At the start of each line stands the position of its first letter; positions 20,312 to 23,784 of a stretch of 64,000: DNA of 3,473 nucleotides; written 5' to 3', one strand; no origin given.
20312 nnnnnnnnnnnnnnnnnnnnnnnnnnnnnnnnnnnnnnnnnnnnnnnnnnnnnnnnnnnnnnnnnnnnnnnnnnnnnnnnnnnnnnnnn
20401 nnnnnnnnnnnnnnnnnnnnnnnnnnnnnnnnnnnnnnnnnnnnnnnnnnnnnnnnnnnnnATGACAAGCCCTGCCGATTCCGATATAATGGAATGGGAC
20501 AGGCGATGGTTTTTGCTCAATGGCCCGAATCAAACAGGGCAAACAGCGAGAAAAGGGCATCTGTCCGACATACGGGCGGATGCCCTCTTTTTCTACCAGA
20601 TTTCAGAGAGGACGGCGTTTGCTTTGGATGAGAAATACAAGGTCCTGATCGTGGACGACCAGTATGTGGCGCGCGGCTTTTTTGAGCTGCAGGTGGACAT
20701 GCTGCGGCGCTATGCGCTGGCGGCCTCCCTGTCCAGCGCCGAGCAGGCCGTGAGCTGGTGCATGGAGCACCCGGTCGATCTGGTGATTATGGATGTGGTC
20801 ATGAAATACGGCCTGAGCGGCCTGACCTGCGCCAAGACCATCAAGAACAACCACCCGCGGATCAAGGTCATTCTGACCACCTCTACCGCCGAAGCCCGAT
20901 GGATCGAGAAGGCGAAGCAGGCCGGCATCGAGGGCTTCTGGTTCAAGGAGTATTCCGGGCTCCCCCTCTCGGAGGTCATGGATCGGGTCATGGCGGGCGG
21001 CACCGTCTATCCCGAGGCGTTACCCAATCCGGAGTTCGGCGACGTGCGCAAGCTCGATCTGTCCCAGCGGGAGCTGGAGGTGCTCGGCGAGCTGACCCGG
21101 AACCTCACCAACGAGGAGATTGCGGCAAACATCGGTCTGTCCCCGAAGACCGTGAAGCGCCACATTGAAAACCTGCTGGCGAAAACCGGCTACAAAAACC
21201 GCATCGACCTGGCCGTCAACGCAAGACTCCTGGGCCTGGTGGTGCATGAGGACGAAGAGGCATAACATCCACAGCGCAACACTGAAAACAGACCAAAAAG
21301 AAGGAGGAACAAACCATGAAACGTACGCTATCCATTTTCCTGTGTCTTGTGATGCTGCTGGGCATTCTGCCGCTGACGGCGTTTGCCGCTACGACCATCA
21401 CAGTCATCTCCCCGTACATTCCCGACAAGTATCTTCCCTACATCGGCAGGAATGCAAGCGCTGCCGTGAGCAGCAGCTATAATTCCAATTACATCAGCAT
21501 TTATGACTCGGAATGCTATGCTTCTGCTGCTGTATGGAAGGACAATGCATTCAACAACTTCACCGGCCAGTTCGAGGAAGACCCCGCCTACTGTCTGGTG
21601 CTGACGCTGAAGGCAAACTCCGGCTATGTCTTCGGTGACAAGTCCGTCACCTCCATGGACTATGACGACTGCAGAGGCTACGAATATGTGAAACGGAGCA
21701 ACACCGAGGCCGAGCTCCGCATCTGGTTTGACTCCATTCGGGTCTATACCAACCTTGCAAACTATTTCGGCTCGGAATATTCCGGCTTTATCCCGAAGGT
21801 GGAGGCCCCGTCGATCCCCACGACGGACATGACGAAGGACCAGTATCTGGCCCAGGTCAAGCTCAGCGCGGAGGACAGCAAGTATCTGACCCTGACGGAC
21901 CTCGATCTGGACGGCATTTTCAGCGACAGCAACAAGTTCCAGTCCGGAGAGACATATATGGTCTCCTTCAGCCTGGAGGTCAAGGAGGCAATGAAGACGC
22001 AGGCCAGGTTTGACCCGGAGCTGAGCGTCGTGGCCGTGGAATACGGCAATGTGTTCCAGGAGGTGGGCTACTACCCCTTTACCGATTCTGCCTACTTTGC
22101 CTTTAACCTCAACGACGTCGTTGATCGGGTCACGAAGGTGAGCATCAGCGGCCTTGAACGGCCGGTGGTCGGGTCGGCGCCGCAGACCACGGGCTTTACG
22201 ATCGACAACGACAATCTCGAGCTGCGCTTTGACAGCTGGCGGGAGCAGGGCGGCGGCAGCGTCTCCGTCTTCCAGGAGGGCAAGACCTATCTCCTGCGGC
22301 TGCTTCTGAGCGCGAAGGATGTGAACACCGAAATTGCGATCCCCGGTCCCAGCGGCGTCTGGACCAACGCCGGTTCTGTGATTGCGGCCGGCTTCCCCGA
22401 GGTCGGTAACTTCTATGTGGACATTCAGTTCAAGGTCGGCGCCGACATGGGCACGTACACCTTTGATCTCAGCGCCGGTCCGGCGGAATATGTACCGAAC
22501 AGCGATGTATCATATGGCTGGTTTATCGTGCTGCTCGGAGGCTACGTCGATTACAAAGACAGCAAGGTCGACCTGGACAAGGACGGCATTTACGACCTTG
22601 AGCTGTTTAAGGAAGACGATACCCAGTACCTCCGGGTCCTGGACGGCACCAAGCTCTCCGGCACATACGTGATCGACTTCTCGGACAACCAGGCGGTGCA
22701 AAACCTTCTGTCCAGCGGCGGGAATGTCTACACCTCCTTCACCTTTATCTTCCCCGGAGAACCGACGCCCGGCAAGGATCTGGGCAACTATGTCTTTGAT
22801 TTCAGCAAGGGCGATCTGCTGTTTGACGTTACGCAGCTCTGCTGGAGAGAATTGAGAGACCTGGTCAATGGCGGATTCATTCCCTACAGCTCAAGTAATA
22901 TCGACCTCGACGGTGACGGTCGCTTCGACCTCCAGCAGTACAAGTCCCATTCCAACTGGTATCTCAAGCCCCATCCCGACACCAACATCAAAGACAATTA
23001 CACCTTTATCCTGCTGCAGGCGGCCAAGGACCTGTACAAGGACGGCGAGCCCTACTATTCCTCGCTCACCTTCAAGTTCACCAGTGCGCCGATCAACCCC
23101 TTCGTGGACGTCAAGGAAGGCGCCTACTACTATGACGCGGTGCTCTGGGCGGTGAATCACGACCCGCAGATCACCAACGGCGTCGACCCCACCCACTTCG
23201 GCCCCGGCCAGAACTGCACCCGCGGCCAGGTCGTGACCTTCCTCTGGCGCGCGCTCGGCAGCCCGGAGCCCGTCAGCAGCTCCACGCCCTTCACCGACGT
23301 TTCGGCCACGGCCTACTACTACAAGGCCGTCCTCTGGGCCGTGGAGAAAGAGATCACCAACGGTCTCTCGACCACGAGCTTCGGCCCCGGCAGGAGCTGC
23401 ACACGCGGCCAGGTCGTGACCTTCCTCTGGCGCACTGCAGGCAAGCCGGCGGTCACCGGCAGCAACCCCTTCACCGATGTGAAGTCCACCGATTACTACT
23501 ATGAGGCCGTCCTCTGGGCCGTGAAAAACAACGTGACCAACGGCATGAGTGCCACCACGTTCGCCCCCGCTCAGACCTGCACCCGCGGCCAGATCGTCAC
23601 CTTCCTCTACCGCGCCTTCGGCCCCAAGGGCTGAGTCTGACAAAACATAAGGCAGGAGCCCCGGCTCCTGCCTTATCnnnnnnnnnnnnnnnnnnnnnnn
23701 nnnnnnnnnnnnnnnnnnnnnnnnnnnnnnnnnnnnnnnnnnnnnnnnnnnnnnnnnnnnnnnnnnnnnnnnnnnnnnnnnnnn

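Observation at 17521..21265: Three-gene sensory module: 7-TM pseudo-kinase translationally coupled to a PAS histidine kinase, plus LuxR regulator, directly upstream of two SLH surface giants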

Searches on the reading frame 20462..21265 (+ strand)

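Call 7: search_protein_families(library=pfam, proteins=[window:20462-21265:+], max_evalue=0.1)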
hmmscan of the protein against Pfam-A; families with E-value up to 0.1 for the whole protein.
window:20462-21265:+ (267 aa): 22 families
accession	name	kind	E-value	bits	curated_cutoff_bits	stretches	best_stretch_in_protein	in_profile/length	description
PF00072.30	Response_reg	-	1.3e-16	61.2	30.2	1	61-165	1-102/111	Response regulator receiver domain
PF00196.25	GerE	-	4.4e-15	55.5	23.5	1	200-252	3-55/57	Bacterial regulatory proteins, luxR family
PF13412.12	HTH_24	-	4.1e-06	26.7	21.9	1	204-240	5-43/48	Winged helix-turn-helix DNA-binding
PF13518.12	HTH_28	-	0.00098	19.6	25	0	205-237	3-35/52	Helix-turn-helix domain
PF13545.12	HTH_Crp_2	-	0.0019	18.5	27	1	200-238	10-46/70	Crp-like helix-turn-helix domain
PF08281.18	Sigma70_r4_2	-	0.002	18.2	25.7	1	215-236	27-48/54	Sigma-70, region 4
PF13730.12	HTH_36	-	0.0038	17.4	25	1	216-238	27-49/55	Helix-turn-helix domain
PF09339.16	HTH_IclR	-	0.0046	17.1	22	1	205-238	9-42/52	IclR helix-turn-helix domain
PF08279.18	HTH_11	-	0.0068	16.7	25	1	205-241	6-42/55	HTH domain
PF14493.12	HTH_40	-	0.0071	17.1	27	1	213-245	11-42/89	Helix-turn-helix domain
PF13404.12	HTH_AsnC-type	-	0.0081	16.4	27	1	215-238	18-41/42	AsnC-type helix-turn-helix domain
PF01022.26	HTH_5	-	0.0087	16.4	22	1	213-238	14-39/47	Bacterial regulatory protein, arsR family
PF13384.12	HTH_23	-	0.012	15.8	24.6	0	207-237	10-40/50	Homeodomain-like domain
PF04539.22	Sigma70_r3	-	0.021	15.4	25.3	1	206-235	12-41/78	Sigma-70 region 3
PF13936.12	HTH_38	-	0.031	14.5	27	1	196-236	3-42/44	Helix-turn-helix domain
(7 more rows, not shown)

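Call 8: search_protein_families(library=ncbifam, proteins=[window:20462-21265:+], max_evalue=0.1)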
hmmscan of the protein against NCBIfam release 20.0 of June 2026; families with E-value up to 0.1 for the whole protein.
window:20462-21265:+ (267 aa): 71 families (the best 25 are shown)
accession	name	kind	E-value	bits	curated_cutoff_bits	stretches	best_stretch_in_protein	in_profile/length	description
NF007403.0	PRK09935.1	equivalog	7.2e-19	68.2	271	1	61-257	6-207/210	fimbria biosynthesis transcriptional regulator FimZ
NF007708.0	PRK10403.1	equivalog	9.3e-19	67.7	343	1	58-249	6-203/215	nitrate/nitrite response regulator protein NarP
NF007018.1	PRK09483.1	equivalog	1.7e-18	67.1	280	1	60-254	3-203/217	UvrY/SirA/GacA family response regulator transcription factor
NF007935.0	PRK10651.1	equivalog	1e-17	64.1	250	1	56-253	4-209/216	two-component system response regulator NarL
NF007685.0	PRK10360.1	equivalog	7.5e-17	61.8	258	1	61-252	4-190/196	response regulator transcription factor UhpA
NF052445.1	RespRegMctR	equivalog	3e-15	56.2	300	1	60-250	3-195/205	two-component system response regulator MctR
NF011896.0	PRK15369.1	equivalog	2.5e-14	53.4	242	1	58-259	3-209/211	two component system response regulator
NF047785.1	respo_reg_MadR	equivalog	8e-14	51.5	300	1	60-259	2-208/209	MadR family response regulator transcription factor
NF052366.1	photon_PedR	equivalog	4.2e-13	49.3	120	1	199-258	2-61/74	photosynthetic electron transport-dependent transcriptional regulator PedR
NF041830.1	RR_TF_ErdR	exception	1.5e-11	44.4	390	1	59-252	2-203/213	response regulator transcription factor ErdR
NF006900.1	PRK09390.1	equivalog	1.6e-11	44.1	255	1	57-246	3-189/203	response regulator FixJ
NF041367.1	CheY_Halo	equivalog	4.9e-10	39.8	200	1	61-165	1-102/114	chemotaxis protein CheY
NF007505.1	PRK10100.1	equivalog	1.2e-09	38.2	250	1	104-249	41-194/204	biofilm master transcriptional regulator CsgD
NF010076.0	PRK13557.1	subfamily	1.3e-08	33.7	631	1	53-152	410-507/540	histidine kinase famiy protein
NF007419.0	PRK09958.1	equivalog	1.4e-08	34.6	251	1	62-252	4-196/204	acid-sensing system DNA-binding response regulator EvgA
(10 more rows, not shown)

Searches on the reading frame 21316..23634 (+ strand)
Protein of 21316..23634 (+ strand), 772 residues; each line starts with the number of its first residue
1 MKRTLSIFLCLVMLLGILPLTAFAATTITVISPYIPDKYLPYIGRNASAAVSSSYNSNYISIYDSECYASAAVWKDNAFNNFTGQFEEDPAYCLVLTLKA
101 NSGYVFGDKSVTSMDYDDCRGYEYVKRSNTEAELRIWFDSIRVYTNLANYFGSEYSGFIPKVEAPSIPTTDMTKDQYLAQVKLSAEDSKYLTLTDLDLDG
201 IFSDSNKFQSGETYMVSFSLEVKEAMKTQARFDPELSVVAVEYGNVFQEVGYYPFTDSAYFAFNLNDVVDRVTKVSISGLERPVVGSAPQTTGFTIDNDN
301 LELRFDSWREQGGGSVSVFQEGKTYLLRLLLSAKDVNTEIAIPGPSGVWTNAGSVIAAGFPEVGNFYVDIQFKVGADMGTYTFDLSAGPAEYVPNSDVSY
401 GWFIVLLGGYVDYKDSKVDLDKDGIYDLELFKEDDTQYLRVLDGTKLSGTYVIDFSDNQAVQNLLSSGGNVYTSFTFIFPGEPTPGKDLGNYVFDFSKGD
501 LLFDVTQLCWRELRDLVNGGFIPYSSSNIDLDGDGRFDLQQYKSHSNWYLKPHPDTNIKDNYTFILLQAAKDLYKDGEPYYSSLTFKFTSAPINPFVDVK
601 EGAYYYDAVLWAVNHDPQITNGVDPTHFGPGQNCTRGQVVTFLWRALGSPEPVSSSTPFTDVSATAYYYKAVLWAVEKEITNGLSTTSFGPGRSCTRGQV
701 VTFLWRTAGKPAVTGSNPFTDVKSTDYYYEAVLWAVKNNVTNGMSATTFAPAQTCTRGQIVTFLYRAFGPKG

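Call 7: search_protein_families(library=pfam, proteins=[window:21316-23634:+], max_evalue=0.1)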
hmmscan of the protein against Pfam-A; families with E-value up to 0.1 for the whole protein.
window:21316-23634:+ (772 aa): 2 families
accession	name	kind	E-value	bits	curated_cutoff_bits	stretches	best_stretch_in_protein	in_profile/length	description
PF00395.25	SLH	-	3.5e-28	97.7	20.8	3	718-759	1-42/44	S-layer homology domain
PF20615.3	DUF6802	-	0.02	15.3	27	0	409-437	25-53/102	Family of unknown function (DUF6802)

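Call 8: search_protein_families(library=ncbifam, proteins=[window:21316-23634:+], max_evalue=0.1)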
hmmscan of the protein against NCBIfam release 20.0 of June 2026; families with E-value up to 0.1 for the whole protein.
window:21316-23634:+ (772 aa): 1 family
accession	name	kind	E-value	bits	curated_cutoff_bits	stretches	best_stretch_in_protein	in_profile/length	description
NF033190.2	inl_like_NEAT_1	exception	1.3e-09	36.9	1275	1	596-767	582-751/754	NEAT domain-containing leucine-rich repeat protein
